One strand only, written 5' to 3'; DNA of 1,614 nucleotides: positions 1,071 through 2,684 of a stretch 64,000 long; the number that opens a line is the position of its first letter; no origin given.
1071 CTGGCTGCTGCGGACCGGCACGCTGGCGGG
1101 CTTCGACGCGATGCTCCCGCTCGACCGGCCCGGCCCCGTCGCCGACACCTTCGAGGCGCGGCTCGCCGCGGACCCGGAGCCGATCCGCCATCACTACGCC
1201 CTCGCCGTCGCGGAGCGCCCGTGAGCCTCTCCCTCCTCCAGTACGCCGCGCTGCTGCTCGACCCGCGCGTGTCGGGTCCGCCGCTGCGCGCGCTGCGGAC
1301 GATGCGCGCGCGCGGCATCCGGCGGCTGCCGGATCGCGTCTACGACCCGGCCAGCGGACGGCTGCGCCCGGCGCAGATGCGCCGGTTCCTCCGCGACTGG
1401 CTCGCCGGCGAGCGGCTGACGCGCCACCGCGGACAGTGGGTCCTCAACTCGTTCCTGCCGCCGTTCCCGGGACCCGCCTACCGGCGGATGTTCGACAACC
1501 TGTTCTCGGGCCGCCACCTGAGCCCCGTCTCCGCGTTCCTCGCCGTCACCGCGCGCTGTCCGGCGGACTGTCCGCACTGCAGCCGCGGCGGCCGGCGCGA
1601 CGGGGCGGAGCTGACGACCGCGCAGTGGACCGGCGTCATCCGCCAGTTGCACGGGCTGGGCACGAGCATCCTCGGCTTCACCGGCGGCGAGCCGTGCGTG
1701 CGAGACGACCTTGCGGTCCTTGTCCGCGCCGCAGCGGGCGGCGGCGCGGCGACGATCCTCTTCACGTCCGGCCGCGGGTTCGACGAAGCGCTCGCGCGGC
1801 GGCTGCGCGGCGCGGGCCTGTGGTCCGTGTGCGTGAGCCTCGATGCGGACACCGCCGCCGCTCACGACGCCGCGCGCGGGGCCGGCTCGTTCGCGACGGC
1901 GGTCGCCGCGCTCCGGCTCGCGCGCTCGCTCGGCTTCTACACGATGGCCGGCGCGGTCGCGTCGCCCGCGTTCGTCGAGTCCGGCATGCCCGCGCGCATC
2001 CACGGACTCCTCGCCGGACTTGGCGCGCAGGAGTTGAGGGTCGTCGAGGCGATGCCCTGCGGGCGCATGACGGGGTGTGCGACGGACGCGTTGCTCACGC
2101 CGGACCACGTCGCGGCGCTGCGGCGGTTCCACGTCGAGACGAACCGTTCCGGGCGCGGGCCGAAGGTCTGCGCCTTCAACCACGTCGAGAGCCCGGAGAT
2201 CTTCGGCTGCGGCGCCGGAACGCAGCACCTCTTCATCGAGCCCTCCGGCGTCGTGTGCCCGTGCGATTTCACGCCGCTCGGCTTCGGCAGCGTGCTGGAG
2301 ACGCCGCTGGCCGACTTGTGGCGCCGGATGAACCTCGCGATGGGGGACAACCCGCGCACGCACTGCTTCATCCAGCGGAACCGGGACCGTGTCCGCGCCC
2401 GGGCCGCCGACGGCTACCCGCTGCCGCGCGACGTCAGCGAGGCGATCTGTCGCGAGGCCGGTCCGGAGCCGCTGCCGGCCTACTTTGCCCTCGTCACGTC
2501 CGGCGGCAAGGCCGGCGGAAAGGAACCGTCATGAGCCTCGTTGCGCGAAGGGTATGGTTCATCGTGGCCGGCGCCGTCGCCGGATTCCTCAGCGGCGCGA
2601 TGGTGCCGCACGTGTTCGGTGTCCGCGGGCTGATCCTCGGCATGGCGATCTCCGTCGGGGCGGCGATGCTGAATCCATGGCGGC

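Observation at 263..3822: Translationally coupled cassette: SAM methyltransferase, radical SAM/SPASM enzyme and two tandem 6-TM membrane paralogs, closed by a terminator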

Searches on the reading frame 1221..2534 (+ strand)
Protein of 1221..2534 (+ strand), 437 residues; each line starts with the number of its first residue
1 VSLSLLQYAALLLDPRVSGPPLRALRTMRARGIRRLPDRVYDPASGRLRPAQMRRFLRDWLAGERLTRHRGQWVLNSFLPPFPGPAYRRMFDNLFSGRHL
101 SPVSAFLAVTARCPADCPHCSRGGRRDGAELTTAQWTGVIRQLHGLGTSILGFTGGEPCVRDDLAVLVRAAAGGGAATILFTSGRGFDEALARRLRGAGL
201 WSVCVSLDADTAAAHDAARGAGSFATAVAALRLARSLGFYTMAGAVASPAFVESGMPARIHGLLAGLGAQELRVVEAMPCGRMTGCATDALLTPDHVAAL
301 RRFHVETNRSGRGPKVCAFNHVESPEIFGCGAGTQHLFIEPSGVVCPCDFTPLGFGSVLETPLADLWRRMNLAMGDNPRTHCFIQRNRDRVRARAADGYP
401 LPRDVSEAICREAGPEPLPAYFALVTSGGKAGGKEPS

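Call 3: search_protein_families(library=pfam, proteins=[window:1221-2534:+], max_evalue=0.1)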
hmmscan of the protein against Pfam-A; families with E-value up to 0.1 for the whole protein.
window:1221-2534:+ (437 aa): 2 families
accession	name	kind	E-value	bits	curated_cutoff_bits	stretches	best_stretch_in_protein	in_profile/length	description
PF04055.27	Radical_SAM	-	2.5e-17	64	29.5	1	109-242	3-145/166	Radical SAM superfamily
PF13186.11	SPASM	-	8.3e-07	29.6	21.5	1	330-373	1-49/67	Iron-sulfur cluster-binding domain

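Call 4: search_protein_families(library=ncbifam, proteins=[window:1221-2534:+], max_evalue=0.1)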
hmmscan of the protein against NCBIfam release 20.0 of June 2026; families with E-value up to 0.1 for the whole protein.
window:1221-2534:+ (437 aa): 40 families (the best 25 are shown)
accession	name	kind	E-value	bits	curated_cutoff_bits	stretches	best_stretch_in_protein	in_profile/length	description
TIGR02109.1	PQQ_syn_pqqE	equivalog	1.8e-27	96.2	381.35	1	101-369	5-282/358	pyrroloquinoline quinone biosynthesis protein PqqE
TIGR04545.1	rSAM_ahbD_hemeb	equivalog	1e-24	87.6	500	2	109-307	6-205/339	heme b synthase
TIGR04055.1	rSAM_NirJ2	equivalog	2.3e-23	83.2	500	1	109-372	6-278/326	putative heme d1 biosynthesis radical SAM protein NirJ2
TIGR03962.1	mycofact_rSAM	equivalog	2.2e-21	76.4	265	1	102-371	11-286/339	mycofactocin radical SAM maturase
TIGR04053.2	TIGR04053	equivalog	4e-21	75.7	395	2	101-283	6-192/366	TIGR04053 family radical SAM/SPASM domain-containing protein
NF045574.1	sacti_mat_StsB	exception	4.8e-20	71.8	625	1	104-350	97-340/466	StsB family radical SAM/SPASM domain sactipeptide maturase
TIGR03913.1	rad_SAM_trio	equivalog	3.1e-18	65.4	591.75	1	99-242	15-159/477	GDL motif peptide-associated radical SAM/SPASM maturase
TIGR04303.1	GeoRSP_rSAM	equivalog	9.7e-18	64.8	400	1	102-244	4-146/325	GeoRSP system radical SAM/SPASM protein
TIGR04347.1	pseudo_SAM_Halo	equivalog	1.4e-17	64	525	1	107-239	42-176/390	TIGR04347 family pseudo-SAM/SPASM protein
NF050035.1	rSAM_WgK_link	exception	9.1e-16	57.8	650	1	102-232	8-141/367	radical SAM/SPASM peptide maturase WgkB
TIGR02668.1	moaA_archaeal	equivalog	1.4e-15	57.1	325.25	1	107-241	14-150/303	GTP 3',8-cyclase MoaA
TIGR04546.1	rSAM_ahbC_deAc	equivalog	7.8e-15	54.5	650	1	107-238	43-176/390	12,18-didecarboxysiroheme deacetylase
TIGR04466.1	rSAM_BlsE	equivalog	8.3e-15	55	400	1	106-250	6-150/327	cytosylglucuronate decarboxylase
TIGR04103.1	rSAM_nif11_3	equivalog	1.2e-14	53.8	725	1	106-239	8-142/412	nif11-class peptide radical SAM maturase 3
NF049973.1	radical_Rv1681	equivalog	1.3e-13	50.6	380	1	127-268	98-238/326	Rv1681 family radical SAM protein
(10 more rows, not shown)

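Call 5: find_encoding_contigs(protein=window:1221-2534:+, flank=10000, max_places=6)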
Protein window:1221-2534:+ (437 aa): 11 contigs read that carry it; 5 places shown.
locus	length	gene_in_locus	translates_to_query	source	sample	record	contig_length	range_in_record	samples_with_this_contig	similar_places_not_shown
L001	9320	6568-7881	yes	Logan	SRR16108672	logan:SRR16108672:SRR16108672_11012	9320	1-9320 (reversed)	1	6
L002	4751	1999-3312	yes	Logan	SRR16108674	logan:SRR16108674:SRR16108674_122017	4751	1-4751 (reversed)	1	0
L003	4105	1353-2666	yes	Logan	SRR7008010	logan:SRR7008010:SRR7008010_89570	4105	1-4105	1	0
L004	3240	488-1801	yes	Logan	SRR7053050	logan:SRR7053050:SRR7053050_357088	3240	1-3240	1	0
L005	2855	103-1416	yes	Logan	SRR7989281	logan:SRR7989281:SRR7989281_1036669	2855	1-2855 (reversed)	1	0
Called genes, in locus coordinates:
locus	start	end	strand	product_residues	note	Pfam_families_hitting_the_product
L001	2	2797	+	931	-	?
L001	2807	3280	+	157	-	PF20114:DUF6504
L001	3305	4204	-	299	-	-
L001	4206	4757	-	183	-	PF13490:zf-HC2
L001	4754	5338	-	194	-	PF04542:Sigma70_r2, PF08281:Sigma70_r4_2, PF04545:Sigma70_r4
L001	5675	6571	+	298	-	PF05175:MTS (weak), PF13489:Methyltransf_23 (weak), PF13847:Methyltransf_31 (faint), PF08241:Methyltransf_11, PF08242:Methyltransf_12, PF13649:Methyltransf_25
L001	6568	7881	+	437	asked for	PF04055:Radical_SAM, PF13186:SPASM (weak)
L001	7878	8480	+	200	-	-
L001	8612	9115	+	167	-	-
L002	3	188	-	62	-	?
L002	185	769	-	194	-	PF04542:Sigma70_r2, PF08281:Sigma70_r4_2, PF04545:Sigma70_r4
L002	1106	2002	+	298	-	PF05175:MTS (weak), PF13489:Methyltransf_23 (weak), PF13847:Methyltransf_31 (faint), PF08241:Methyltransf_11, PF08242:Methyltransf_12, PF13649:Methyltransf_25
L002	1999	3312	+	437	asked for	PF04055:Radical_SAM, PF13186:SPASM (weak)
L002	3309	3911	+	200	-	-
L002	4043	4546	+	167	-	-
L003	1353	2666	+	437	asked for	PF04055:Radical_SAM, PF13186:SPASM (weak)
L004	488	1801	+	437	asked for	PF04055:Radical_SAM, PF13186:SPASM (weak)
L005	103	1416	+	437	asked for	PF04055:Radical_SAM, PF13186:SPASM (weak)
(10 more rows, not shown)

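Call 6: find_homologous_proteins(query=window:1221-2534:+)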
Query window:1221-2534:+ (437 aa): 259 proteins with E <= 0.001 among 8000 candidates; the best 120 are listed.
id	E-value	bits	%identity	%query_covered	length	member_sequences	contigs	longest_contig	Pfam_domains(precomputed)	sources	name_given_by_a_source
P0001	4.1e-294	993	100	100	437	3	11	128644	PF13186.12,PF04055.28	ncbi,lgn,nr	ncbi:MAG: radical SAM protein [Lentisphaerae bacterium]|nr:radical SAM protein [Lentisphaerota bacte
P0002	3.7e-247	839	84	100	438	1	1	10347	PF13186.12,PF04055.28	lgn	-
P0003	1.3e-245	834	84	100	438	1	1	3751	PF13186.12,PF04055.28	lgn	-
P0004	5.0e-235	799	81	98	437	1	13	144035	PF13186.12,PF04055.28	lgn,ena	-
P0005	1.0e-234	798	80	99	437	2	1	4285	PF13186.12,PF04055.28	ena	-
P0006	2.5e-234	796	80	100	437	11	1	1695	PF13186.12,PF04055.28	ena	-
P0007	2.4e-233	793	80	100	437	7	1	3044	PF13186.12,PF04055.28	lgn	-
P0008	5.5e-233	792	80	99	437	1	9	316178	PF13186.12,PF04055.28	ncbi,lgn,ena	-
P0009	1.4e-232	791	80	100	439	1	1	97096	PF13186.12,PF04055.28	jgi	jgi:MoaA/NifB/PqqE/SkfB family radical SAM enzyme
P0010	4.3e-232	789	80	98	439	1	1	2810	PF13186.12,PF04055.28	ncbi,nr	ncbi:MAG: radical SAM protein [Kiritimatiellia bacterium]|nr:radical SAM protein [Kiritimatiellia ba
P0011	3.0e-231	786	81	99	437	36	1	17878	PF13186.12,PF04055.28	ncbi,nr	ncbi:MAG TPA: radical SAM protein [Kiritimatiellia bacterium]|nr:radical SAM protein [Kiritimatielli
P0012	5.4e-231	785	78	100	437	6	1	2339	PF13186.12,PF04055.28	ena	-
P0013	1.7e-230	784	79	100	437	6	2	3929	PF13186.12,PF04055.28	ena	-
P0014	1.9e-230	784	80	98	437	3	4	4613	PF13186.12,PF04055.28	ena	-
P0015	5.5e-230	782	79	99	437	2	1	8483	PF13186.12,PF04055.28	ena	-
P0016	3.8e-229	779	79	100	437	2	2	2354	PF13186.12,PF04055.28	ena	-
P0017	1.3e-228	778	79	99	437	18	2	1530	PF13186.12,PF04055.28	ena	-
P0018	6.5e-228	775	79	98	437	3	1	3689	PF13186.12,PF04055.28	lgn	-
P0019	6.1e-227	772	79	97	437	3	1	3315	PF13186.12,PF04055.28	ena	-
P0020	1.0e-224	765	77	100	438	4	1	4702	PF13186.12,PF04055.28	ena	-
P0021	1.0e-223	761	77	98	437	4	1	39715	PF13186.12,PF04055.28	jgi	jgi:MoaA/NifB/PqqE/SkfB family radical SAM enzyme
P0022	8.8e-219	745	75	100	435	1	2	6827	PF13186.12,PF04055.28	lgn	-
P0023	3.4e-218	743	74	100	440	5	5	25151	PF13186.12,PF04055.28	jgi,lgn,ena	jgi:MoaA/NifB/PqqE/SkfB family radical SAM enzyme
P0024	1.6e-215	734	73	100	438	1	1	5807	PF13186.12,PF04055.28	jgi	-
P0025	1.7e-214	731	73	99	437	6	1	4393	PF13186.12,PF04055.28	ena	-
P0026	4.5e-214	730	74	97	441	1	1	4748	PF13186.12,PF04055.28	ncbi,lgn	-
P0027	1.1e-212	725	71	100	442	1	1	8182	PF13186.12,PF04055.28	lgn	-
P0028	1.4e-200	685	70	98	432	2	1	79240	PF13186.12,PF04055.28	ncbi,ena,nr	ncbi:MAG: radical SAM protein [Kiritimatiellaeota bacterium]|nr:radical SAM protein [Kiritimatiellot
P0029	1.7e-196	672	68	98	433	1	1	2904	PF13186.12,PF04055.28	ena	-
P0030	3.8e-195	667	67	98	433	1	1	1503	PF13186.12,PF04055.28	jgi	-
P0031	1.7e-192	659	67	98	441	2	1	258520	PF13186.12,PF04055.28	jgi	jgi:radical SAM protein with 4Fe4S-binding SPASM domain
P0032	1.9e-181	622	62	93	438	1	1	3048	PF13186.12,PF04055.28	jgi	jgi:MoaA/NifB/PqqE/SkfB family radical SAM enzyme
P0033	6.9e-177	607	63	98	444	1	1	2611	PF13186.12,PF04055.28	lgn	-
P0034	2.7e-173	595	65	91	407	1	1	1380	PF13186.12,PF04055.28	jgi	jgi:MoaA/NifB/PqqE/SkfB family radical SAM enzyme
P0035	2.4e-170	586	66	90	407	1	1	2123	PF13186.12,PF04055.28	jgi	-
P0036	1.2e-169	583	63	100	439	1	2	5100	PF13186.12,PF04055.28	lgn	-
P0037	1.6e-167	576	61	98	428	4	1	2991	PF13186.12,PF04055.28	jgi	jgi:MoaA/NifB/PqqE/SkfB family radical SAM enzyme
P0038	7.7e-166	571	61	98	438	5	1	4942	PF13186.12,PF04055.28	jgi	jgi:MoaA/NifB/PqqE/SkfB family radical SAM enzyme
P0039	9.6e-165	567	60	97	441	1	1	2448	PF13186.12,PF04055.28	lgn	-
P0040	3.2e-163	562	57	100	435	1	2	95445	PF13186.12,PF04055.28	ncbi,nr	ncbi:MAG: radical SAM protein [Pontiellaceae bacterium]|nr:radical SAM protein [Pontiellaceae bacter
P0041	8.6e-163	561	57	97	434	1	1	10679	PF13186.12,PF04055.28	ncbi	-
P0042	1.8e-162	560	57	98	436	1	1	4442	PF13186.12,PF04055.28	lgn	-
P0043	2.5e-162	559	60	98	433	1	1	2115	PF13186.12,PF04055.28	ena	-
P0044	2.1e-161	556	56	97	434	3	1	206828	PF13186.12,PF04055.28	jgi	jgi:MoaA/NifB/PqqE/SkfB family radical SAM enzyme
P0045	2.2e-160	553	57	97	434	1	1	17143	PF13186.12,PF04055.28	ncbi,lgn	-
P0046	6.7e-160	551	66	85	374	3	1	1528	PF13186.12,PF04055.28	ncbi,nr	ncbi:MAG: radical SAM protein, partial [Armatimonadetes bacterium]|nr:radical SAM protein [Armatimon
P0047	7.2e-160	551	57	99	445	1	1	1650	PF13186.12,PF04055.28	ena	-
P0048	9.2e-160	551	56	97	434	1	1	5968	PF13186.12,PF04055.28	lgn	-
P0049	1.0e-159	551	57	97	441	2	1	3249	PF13186.12,PF04055.28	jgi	-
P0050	1.3e-159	550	60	100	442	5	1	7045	PF13186.12,PF04055.28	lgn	-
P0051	4.1e-159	549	58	99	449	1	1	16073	PF13186.12,PF04055.28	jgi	jgi:MoaA/NifB/PqqE/SkfB family radical SAM enzyme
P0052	1.0e-158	547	59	97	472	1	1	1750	PF13186.12,PF04055.28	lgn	-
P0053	1.3e-158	547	61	90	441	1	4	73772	PF13186.12,PF04055.28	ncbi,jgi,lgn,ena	ncbi:MAG: radical SAM protein [Lentisphaeria bacterium]|jgi:MoaA/NifB/PqqE/SkfB family radical SAM e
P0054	1.4e-158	547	59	99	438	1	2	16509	PF13186.12,PF04055.28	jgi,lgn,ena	-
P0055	2.2e-158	546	61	97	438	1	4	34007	PF13186.12,PF04055.28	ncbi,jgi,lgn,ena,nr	ncbi:MAG: Antilisterial bacteriocin subtilosin biosynthesis protein AlbA [Lentisphaerae bacterium AD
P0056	4.8e-158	545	56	100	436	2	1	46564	PF13186.12,PF04055.28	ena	-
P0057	6.6e-158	545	56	97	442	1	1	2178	PF13186.12,PF04055.28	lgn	-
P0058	7.4e-158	544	58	100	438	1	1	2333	PF13186.12,PF04055.28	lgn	-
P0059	1.1e-157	544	59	98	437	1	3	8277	PF13186.12,PF04055.28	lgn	-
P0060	1.3e-157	544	60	98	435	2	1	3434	PF13186.12,PF04055.28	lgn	-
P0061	1.7e-157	543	56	98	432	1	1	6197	PF13186.12,PF04055.28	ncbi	-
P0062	2.1e-157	543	58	96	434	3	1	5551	PF13186.12,PF04055.28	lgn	-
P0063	6.6e-157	541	57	100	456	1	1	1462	PF13186.12,PF04055.28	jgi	jgi:MoaA/NifB/PqqE/SkfB family radical SAM enzyme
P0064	2.1e-156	540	57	99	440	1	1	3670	PF13186.12,PF04055.28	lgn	-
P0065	4.8e-155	535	59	97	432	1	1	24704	PF13186.12,PF04055.28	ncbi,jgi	-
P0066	3.3e-154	532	56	95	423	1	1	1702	PF13186.12,PF04055.28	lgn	-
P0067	4.7e-154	532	66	85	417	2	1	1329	PF13186.12,PF04055.28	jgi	jgi:MoaA/NifB/PqqE/SkfB family radical SAM enzyme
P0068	5.0e-154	532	56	97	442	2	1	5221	PF13186.12,PF04055.28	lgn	-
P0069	9.2e-153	528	54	97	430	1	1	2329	PF13186.12,PF04055.28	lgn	-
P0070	7.9e-152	524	54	98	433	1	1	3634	PF13186.12,PF04055.28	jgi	-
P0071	1.2e-151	524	59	98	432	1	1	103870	PF13186.12,PF04055.28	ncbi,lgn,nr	ncbi:MAG: radical SAM protein [Verrucomicrobia bacterium]|nr:radical SAM protein [Verrucomicrobiota 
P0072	1.6e-151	524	56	99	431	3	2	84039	PF13186.12,PF04055.28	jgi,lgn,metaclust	metaclust:\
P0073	3.2e-151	523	55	97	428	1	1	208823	PF13186.12,PF04055.28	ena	-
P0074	4.2e-151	522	56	96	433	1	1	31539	PF13186.12,PF04055.28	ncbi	-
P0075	8.0e-150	518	55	99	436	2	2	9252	PF13186.12,PF04055.28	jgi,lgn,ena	-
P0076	1.2e-149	517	56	99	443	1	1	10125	PF13186.12,PF04055.28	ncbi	-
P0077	1.7e-149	517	57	97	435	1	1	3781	PF13186.12,PF04055.28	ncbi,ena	-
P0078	3.0e-149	516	55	96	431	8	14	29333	PF13186.12,PF04055.28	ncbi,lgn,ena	-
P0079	7.6e-149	515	57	97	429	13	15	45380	PF13186.12,PF04055.28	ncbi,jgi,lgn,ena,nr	ncbi:MAG TPA: radical SAM protein [Verrucomicrobiota bacterium]|jgi:MoaA/NifB/PqqE/SkfB family radic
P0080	1.2e-148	514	53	97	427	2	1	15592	PF13186.12,PF04055.28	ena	-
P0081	1.6e-148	514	54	98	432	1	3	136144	PF13186.12,PF04055.28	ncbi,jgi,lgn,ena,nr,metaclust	ncbi:MAG TPA: hypothetical protein DCZ95_17575 [Verrucomicrobia bacterium]|nr:MAG: hypothetical prot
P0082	1.2e-147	511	53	97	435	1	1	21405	PF13186.12,PF04055.28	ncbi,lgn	ncbi:MAG: radical SAM/SPASM domain-containing protein [Kiritimatiellales bacterium]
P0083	1.5e-147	510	55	97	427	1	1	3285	PF13186.12,PF04055.28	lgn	-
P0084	1.6e-147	510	54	99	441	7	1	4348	PF13186.12,PF04055.28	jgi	jgi:MoaA/NifB/PqqE/SkfB family radical SAM enzyme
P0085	1.9e-147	510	56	99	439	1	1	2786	PF13186.12,PF04055.28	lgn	-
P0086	2.0e-147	510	53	97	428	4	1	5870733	PF13186.12,PF04055.28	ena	-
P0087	2.2e-147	510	53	98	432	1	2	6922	PF13186.12,PF04055.28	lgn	-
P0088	5.2e-147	509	53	97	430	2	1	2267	PF13186.12,PF04055.28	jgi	jgi:MoaA/NifB/PqqE/SkfB family radical SAM enzyme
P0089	6.4e-147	508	53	98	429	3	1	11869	PF13186.12,PF04055.28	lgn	-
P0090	7.0e-147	508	76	68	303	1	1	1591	PF13186.12,PF04055.28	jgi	jgi:MoaA/NifB/PqqE/SkfB family radical SAM enzyme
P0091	7.9e-147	508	57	99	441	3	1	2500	PF13186.12,PF04055.28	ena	-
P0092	1.3e-146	507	54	99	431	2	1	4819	PF13186.12,PF04055.28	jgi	jgi:MoaA/NifB/PqqE/SkfB family radical SAM enzyme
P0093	2.6e-146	506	53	98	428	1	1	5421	PF13186.12,PF04055.28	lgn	-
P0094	4.2e-146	506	56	97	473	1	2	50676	PF13186.12,PF04055.28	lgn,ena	-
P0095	4.5e-146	506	55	100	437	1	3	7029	PF13186.12,PF04055.28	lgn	-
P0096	6.9e-146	505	57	97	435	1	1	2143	PF13186.12,PF04055.28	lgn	-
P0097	9.1e-146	505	56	97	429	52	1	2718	PF13186.12,PF04055.28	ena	-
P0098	9.4e-146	504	53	98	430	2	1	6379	PF13186.12,PF04055.28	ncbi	-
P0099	2.3e-145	503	52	97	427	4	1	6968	PF13186.12,PF04055.28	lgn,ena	-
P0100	4.0e-145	502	57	100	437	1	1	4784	PF13186.12,PF04055.28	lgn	-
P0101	4.4e-145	502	52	97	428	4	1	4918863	PF13186.12,PF04055.28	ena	-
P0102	4.6e-145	502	57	94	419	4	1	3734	PF13186.12,PF04055.28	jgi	jgi:MoaA/NifB/PqqE/SkfB family radical SAM enzyme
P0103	5.5e-145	502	56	98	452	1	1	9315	PF13186.12,PF04055.28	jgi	jgi:MoaA/NifB/PqqE/SkfB family radical SAM enzyme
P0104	9.8e-145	501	56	97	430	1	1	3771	PF13186.12,PF04055.28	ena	-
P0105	1.5e-144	501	56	97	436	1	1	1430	PF13186.12,PF04055.28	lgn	-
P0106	2.0e-144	500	57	97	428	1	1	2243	PF13186.12,PF04055.28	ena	-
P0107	5.7e-144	499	55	98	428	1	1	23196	PF13186.12,PF04055.28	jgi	jgi:MoaA/NifB/PqqE/SkfB family radical SAM enzyme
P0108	7.2e-144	498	56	98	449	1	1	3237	PF13186.12,PF04055.28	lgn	-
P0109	1.1e-143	498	56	94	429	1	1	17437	PF13186.12,PF04055.28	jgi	jgi:MoaA/NifB/PqqE/SkfB family radical SAM enzyme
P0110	1.4e-143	497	57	95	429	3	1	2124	PF13186.12,PF04055.28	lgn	-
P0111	2.7e-143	496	55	98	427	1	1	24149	PF13186.12,PF04055.28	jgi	jgi:MoaA/NifB/PqqE/SkfB family radical SAM enzyme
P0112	3.8e-143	496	52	98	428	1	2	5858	PF13186.12,PF04055.28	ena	-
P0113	4.4e-143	496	55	100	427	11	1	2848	PF13186.12,PF04055.28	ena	-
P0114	6.1e-143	495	55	97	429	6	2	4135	PF13186.12,PF04055.28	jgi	jgi:MoaA/NifB/PqqE/SkfB family radical SAM enzyme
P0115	7.4e-143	495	56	97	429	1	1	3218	PF13186.12,PF04055.28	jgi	jgi:MoaA/NifB/PqqE/SkfB family radical SAM enzyme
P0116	7.7e-143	495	55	97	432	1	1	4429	PF13186.12,PF04055.28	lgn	-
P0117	1.6e-142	494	51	97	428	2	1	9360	PF13186.12,PF04055.28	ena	-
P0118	1.8e-142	494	54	98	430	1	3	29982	PF13186.12,PF04055.28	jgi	jgi:MoaA/NifB/PqqE/SkfB family radical SAM enzyme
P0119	5.7e-142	492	57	95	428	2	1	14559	PF13186.12,PF04055.28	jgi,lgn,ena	-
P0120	6.7e-142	492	53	95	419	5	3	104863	PF13186.12,PF04055.28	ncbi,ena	-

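Call 7: find_encoding_contigs(protein=P0086, flank=10000, max_places=2)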
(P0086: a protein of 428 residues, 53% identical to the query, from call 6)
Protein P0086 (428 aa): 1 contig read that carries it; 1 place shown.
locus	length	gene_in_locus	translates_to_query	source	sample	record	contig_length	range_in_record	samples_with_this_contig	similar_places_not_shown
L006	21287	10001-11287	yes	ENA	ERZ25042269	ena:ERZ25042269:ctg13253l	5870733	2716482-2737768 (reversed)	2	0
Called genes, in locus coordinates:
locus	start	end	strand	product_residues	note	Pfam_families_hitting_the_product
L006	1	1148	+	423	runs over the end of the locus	PF03721:UDPG_MGDP_dh_N, PF00984:UDPG_MGDP_dh, PF03720:UDPG_MGDP_dh_C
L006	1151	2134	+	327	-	PF01073:3Beta_HSD, PF01370:Epimerase, PF02719:Polysacc_synt_2, PF04321:RmlD_sub_bind (weak), PF05368:NmrA, PF07993:NAD_binding_4 (faint), PF16363:GDP_Man_Dehyd, PF13460:NAD_binding_10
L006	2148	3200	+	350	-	PF01370:Epimerase, PF02719:Polysacc_synt_2 (weak), PF04321:RmlD_sub_bind, PF16363:GDP_Man_Dehyd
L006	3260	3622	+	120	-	PF05635:23S_rRNA_IVP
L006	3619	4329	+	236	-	-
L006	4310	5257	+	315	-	PF01370:Epimerase, PF04321:RmlD_sub_bind, PF16363:GDP_Man_Dehyd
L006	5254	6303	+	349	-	PF01073:3Beta_HSD, PF01370:Epimerase, PF02719:Polysacc_synt_2, PF04321:RmlD_sub_bind, PF07993:NAD_binding_4, PF16363:GDP_Man_Dehyd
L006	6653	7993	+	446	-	-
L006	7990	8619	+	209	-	-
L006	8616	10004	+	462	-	PF13489:Methyltransf_23 (weak), PF05175:MTS (weak), PF08241:Methyltransf_11, PF08242:Methyltransf_12, PF13649:Methyltransf_25, PF13847:Methyltransf_31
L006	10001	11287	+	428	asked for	PF04055:Radical_SAM, PF13186:SPASM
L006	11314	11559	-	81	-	-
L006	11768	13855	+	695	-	PF03449:GreA_GreB_N, PF01272:GreA_GreB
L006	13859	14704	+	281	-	PF00149:Metallophos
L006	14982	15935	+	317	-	PF13793:Pribosyltran_N, PF00156:Pribosyltran, PF14572:Pribosyl_synth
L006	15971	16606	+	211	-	PF01386:Ribosomal_L25p, PF14693:Ribosomal_TL5_C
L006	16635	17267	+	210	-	PF01195:Pept_tRNA_hydro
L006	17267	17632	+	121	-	PF01250:Ribosomal_S6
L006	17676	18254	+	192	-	PF00436:SSB, PF22657:SSB_1 (weak)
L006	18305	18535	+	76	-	PF01084:Ribosomal_S18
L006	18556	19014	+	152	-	PF01281:Ribosomal_L9_N, PF03948:Ribosomal_L9_C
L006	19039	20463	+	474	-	PF00772:DnaB, PF13481:AAA_25, PF03796:DnaB_C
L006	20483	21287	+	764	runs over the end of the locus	PF07244:POTRA, PF08479:POTRA_2 (faint), PF07244:POTRA, PF08478:POTRA_1 (faint), PF07244:POTRA, PF01103:Omp85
